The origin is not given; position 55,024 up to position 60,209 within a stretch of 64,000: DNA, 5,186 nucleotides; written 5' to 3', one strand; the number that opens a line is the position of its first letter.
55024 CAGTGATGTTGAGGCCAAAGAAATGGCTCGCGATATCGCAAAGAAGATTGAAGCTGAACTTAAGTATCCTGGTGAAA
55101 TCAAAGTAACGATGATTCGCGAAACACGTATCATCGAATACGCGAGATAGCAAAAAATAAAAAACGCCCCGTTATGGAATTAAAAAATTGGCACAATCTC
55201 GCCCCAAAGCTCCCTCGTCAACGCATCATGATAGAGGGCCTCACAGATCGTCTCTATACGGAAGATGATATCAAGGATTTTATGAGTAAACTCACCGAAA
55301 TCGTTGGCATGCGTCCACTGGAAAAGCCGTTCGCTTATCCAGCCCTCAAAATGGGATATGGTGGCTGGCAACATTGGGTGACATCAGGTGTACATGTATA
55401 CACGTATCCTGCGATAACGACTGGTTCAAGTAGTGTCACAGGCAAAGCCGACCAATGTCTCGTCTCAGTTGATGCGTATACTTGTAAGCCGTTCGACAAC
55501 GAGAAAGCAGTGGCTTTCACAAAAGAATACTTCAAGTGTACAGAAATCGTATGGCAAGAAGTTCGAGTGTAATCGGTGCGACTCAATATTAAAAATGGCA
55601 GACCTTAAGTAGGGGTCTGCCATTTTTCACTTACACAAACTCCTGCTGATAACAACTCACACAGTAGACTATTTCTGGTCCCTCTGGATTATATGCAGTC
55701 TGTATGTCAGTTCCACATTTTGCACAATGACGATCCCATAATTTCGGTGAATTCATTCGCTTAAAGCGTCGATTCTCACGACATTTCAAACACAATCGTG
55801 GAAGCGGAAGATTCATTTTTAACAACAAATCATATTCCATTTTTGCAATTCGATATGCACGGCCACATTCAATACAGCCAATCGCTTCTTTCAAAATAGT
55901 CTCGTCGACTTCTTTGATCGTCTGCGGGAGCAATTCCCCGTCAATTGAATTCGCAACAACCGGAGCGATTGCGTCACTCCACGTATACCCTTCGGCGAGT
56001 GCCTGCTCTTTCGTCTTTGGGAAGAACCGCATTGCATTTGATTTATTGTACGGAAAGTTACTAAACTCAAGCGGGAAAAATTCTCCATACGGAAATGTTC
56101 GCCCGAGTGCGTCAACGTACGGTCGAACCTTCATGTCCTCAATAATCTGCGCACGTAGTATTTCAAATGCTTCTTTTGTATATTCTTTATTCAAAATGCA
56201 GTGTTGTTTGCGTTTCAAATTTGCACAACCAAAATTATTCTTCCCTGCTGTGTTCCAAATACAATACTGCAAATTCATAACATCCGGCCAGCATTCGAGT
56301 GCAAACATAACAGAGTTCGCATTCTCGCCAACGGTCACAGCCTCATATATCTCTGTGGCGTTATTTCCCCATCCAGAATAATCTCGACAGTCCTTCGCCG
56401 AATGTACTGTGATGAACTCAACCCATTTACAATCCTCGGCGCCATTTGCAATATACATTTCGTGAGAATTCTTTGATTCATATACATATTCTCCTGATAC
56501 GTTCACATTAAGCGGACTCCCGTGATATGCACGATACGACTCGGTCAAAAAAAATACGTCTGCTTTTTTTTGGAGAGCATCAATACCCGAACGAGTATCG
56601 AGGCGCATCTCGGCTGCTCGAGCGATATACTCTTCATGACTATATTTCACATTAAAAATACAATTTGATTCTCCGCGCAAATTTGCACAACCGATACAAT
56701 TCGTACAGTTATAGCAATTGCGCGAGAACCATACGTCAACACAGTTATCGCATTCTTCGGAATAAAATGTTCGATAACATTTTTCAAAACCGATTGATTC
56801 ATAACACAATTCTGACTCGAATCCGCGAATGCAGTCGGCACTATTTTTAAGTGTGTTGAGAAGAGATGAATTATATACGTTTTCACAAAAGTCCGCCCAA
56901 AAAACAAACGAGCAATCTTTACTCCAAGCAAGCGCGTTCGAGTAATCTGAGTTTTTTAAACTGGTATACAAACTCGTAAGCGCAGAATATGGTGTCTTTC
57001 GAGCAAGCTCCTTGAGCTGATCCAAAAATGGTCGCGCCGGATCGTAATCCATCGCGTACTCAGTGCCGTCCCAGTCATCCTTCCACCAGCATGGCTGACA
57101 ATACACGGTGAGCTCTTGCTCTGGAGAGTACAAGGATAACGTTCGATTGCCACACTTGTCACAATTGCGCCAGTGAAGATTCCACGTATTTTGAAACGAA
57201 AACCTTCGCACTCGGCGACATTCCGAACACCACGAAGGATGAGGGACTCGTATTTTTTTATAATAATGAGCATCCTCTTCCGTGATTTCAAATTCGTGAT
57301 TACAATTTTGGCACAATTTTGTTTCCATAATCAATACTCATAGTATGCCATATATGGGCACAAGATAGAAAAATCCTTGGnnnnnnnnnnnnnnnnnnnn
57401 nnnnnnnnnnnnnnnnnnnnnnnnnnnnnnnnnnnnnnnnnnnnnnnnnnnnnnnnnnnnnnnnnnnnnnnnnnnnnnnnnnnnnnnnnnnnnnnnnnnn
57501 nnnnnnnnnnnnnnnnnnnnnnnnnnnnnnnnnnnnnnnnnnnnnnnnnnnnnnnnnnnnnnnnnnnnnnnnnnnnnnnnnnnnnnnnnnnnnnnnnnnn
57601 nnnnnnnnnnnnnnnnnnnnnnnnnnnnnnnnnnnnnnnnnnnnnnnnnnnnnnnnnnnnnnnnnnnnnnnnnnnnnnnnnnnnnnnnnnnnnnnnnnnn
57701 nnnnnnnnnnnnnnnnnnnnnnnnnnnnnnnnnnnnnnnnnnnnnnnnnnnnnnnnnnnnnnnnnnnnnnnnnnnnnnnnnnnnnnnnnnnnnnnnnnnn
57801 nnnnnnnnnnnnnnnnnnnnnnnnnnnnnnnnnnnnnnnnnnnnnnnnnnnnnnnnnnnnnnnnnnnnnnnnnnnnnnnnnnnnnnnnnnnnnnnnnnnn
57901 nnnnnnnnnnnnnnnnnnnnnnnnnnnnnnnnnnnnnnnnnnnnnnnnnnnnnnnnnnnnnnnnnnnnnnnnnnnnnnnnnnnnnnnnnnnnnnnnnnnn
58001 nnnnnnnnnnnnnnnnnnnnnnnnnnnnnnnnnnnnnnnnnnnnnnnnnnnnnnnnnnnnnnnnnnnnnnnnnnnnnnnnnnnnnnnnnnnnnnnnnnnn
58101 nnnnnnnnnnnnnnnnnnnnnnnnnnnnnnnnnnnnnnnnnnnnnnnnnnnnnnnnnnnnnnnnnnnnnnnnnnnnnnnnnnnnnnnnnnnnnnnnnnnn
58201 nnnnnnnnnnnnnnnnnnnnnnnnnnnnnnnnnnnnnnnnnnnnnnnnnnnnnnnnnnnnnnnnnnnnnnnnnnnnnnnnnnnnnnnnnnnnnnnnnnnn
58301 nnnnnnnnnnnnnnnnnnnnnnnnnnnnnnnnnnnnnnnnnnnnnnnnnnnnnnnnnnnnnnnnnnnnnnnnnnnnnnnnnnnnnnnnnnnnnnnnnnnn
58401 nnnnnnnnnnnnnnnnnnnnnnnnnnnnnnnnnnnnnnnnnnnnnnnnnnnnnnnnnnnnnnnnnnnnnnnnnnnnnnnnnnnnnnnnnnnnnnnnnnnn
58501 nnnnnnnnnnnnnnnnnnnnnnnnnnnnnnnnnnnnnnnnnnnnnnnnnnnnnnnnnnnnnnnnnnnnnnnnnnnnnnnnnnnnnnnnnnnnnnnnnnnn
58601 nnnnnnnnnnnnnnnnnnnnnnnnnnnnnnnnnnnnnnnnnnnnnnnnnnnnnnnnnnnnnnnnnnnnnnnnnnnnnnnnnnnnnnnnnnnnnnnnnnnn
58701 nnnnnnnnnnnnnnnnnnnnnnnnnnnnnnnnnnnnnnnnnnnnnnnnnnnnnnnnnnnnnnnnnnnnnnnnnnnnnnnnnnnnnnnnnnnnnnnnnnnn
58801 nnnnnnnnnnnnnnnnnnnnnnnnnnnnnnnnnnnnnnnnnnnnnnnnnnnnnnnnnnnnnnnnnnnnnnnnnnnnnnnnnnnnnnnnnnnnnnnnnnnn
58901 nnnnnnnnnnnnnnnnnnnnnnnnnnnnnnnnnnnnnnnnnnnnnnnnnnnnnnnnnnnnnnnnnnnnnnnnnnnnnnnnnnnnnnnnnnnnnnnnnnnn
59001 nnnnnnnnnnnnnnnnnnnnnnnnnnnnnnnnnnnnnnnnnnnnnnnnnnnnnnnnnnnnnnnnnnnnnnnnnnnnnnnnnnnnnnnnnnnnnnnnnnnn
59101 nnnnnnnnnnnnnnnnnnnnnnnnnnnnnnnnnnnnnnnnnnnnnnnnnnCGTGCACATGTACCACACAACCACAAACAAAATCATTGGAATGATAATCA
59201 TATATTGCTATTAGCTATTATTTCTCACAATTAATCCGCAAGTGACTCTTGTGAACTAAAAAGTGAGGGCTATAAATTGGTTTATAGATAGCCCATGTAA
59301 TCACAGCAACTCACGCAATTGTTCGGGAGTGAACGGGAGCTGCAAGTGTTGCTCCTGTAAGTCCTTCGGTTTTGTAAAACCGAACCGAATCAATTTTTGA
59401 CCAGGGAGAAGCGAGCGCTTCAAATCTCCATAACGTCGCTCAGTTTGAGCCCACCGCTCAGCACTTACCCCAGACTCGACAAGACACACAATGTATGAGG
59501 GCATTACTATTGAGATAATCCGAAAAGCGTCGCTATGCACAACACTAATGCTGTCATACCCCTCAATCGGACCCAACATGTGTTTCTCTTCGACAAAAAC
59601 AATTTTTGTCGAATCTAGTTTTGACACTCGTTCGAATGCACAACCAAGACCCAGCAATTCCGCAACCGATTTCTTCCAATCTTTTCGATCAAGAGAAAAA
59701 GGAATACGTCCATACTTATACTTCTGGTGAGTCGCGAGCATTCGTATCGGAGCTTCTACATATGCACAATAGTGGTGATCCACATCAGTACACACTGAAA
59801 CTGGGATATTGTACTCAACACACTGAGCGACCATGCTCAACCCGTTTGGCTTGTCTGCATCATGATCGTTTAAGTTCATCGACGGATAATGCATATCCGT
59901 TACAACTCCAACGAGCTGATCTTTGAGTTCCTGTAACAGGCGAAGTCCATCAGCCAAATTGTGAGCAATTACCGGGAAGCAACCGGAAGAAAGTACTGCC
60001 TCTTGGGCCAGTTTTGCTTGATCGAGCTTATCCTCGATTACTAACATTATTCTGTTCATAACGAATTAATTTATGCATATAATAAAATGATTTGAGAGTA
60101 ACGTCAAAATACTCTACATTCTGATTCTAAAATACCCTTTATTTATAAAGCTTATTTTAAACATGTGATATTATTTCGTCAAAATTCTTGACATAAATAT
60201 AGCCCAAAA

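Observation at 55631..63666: Locus of three paralogous ~570-aa cysteine-rich multi-zinc-ribbon proteins with a REC-domain protein and two TrmB regulators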

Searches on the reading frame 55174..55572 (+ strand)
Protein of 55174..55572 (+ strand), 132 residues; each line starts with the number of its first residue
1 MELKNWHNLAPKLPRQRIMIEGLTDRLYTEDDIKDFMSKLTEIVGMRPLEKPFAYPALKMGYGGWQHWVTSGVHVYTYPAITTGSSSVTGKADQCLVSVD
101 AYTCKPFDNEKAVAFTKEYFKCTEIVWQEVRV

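Call 3: search_protein_families(library=pfam, proteins=[window:55174-55572:+], max_evalue=1)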
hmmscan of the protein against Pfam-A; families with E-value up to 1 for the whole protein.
window:55174-55572:+ (132 aa): 2 families
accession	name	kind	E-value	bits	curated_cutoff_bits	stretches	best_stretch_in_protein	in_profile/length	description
PF02675.21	AdoMet_dc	-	9.8e-08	32.8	25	1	25-130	12-104/107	S-adenosylmethionine decarboxylase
PF25528.1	DUF7917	-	0.076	13.4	27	1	21-43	41-63/68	Domain of unknown function (DUF7917)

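Call 4: search_protein_families(library=ncbifam, proteins=[window:55174-55572:+], max_evalue=1)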
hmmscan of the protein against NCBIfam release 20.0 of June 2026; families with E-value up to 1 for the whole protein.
window:55174-55572:+ (132 aa): 3 families
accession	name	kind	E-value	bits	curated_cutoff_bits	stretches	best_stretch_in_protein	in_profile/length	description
TIGR04008.1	WcaF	equivalog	0.035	14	326.3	1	36-110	50-121/180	colanic acid biosynthesis acetyltransferase WcaF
TIGR03330.1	SAM_DCase_Bsu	equivalog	0.14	12.5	75.65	1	94-129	72-108/112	adenosylmethionine decarboxylase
TIGR04159.2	methbact_MbnB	equivalog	0.18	11.3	325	1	17-88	74-144/261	methanobactin biosynthesis protein MbnB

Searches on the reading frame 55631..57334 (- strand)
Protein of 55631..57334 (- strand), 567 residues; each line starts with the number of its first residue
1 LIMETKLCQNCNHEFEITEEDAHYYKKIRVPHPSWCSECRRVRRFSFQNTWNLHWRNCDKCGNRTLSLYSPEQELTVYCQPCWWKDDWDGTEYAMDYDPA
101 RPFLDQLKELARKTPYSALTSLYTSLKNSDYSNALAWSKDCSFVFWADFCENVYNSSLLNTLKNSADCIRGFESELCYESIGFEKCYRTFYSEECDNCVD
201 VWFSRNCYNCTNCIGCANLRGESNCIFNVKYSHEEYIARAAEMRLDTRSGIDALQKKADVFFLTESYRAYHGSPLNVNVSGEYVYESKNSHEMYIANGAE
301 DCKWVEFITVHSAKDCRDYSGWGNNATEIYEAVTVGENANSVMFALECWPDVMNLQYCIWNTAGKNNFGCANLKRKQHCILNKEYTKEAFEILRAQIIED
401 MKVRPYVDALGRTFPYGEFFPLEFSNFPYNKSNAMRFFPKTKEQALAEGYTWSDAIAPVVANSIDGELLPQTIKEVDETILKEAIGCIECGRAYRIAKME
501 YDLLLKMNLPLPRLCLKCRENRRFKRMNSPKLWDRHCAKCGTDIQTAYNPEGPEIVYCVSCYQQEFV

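Call 3: search_protein_families(library=pfam, proteins=[window:55631-57334:-], max_evalue=1)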
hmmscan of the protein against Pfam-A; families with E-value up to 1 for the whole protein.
window:55631-57334:- (567 aa): 2 families
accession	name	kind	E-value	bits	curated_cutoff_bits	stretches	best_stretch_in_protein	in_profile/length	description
PF23477.1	zf_Tbcl_2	-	1.5e-07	31.4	27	2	536-564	7-35/37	Probable treble clef zinc finger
PF13798.11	PCYCGC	-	0.47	10.8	25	0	177-219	77-118/153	Protein of unknown function with PCYCGC motif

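Call 4: search_protein_families(library=ncbifam, proteins=[window:55631-57334:-], max_evalue=1)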
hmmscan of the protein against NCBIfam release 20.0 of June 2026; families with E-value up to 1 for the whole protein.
window:55631-57334:- (567 aa): 4 families
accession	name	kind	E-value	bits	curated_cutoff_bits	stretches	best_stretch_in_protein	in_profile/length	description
TIGR04272.1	cxxc_cxxc_Mbark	domain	1.3e-06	28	36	2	536-564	7-35/37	CxxC-x17-CxxC domain-containing protein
NF041070.1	carrier_LysW_Arch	domain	0.065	13.3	75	0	536-561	4-29/57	alpha-aminoadipate/glutamate carrier protein LysW/ArgW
NF040949.1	minchrom_main_MCM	domain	0.23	9.6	940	0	7-48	134-173/682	minichromosome maintenance protein MCM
NF011482.0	PRK14892.1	equivalog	0.41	10.6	109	1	57-109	23-75/101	putative transcription elongation factor Elf1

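Call 45: search_protein_families(library=padloc, proteins=[window:55631-57328:-], max_evalue=1)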
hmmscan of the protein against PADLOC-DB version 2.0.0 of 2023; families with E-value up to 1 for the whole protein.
window:55631-57328:- (565 aa): 0 families

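Call 46: search_protein_families(library=phrogs, proteins=[window:55631-57328:-], max_evalue=1)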
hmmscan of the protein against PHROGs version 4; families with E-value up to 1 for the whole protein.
window:55631-57328:- (565 aa): 1 family
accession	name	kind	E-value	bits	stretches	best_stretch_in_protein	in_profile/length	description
phrog_15341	-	unknown function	2.1e-06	28.4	1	119-236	19-140/276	-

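Call 65: search_dna_similar(query=window:55631-57328:-, collection=phages, mode=protein, max_evalue=0.001, max_rows=20)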
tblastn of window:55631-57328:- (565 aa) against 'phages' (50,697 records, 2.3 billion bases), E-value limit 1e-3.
No match.

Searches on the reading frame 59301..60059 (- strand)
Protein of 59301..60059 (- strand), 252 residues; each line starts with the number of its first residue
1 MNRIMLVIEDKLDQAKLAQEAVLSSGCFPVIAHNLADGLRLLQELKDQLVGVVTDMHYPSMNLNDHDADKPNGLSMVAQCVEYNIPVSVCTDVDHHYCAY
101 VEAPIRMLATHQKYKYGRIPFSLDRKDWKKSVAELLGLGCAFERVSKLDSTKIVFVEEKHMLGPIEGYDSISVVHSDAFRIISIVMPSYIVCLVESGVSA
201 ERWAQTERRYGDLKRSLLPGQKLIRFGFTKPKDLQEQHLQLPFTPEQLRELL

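Call 3: search_protein_families(library=pfam, proteins=[window:59301-60059:-], max_evalue=1)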
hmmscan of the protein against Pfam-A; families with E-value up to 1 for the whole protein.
window:59301-60059:- (252 aa): 0 families

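Call 4: search_protein_families(library=ncbifam, proteins=[window:59301-60059:-], max_evalue=1)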
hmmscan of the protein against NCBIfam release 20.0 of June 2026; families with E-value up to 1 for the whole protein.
window:59301-60059:- (252 aa): 0 families

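Call 45: search_protein_families(library=padloc, proteins=[window:59301-60059:-], max_evalue=1)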
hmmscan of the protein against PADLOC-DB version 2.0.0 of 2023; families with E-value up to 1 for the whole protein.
window:59301-60059:- (252 aa): 0 families

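Call 46: search_protein_families(library=phrogs, proteins=[window:59301-60059:-], max_evalue=1)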
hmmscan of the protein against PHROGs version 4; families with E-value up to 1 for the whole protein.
window:59301-60059:- (252 aa): 2 families
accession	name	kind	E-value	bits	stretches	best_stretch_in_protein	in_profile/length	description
phrog_21986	-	unknown function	0.18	12.9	1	98-119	18-39/83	-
phrog_5982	-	unknown function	0.43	9.3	1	4-62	870-927/1030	-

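Call 47: search_solved_structures(query=window:59301-60059:-, max_evalue=10, show_alignments=2)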
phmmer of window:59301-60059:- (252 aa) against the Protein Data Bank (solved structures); distinct sequences matched with E-value up to 10: 1.
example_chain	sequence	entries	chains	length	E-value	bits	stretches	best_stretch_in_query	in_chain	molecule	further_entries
4r38_A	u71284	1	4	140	0.64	12.8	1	108-154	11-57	Blue-light-activated histidine kinase 2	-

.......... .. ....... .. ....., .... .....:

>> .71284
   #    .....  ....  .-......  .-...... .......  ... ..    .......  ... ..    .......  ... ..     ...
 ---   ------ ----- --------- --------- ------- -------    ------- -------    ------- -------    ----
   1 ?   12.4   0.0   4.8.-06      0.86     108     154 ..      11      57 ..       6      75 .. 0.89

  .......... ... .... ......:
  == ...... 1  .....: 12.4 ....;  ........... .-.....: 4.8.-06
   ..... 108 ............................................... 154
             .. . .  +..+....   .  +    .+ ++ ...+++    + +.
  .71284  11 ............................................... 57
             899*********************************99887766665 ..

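Call 69: find_homologous_proteins(query=window:59301-60059:-, max_evalue=0.001)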
Query window:59301-60059:- (252 aa): 2 proteins with E <= 0.001 among 561 candidates.
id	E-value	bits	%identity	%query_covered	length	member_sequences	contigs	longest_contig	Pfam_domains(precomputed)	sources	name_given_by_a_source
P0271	5.0e-148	509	89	100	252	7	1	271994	-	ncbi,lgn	ncbi:MAG: hypothetical protein WCG55_02580 [bacterium]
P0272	2.1e-66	242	50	100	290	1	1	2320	-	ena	-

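Call 78: search_protein_families(library=pfam, proteins=[P0272], max_evalue=1)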
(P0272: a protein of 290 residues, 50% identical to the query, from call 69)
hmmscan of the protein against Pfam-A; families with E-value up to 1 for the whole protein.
P0272 (290 aa): 0 families
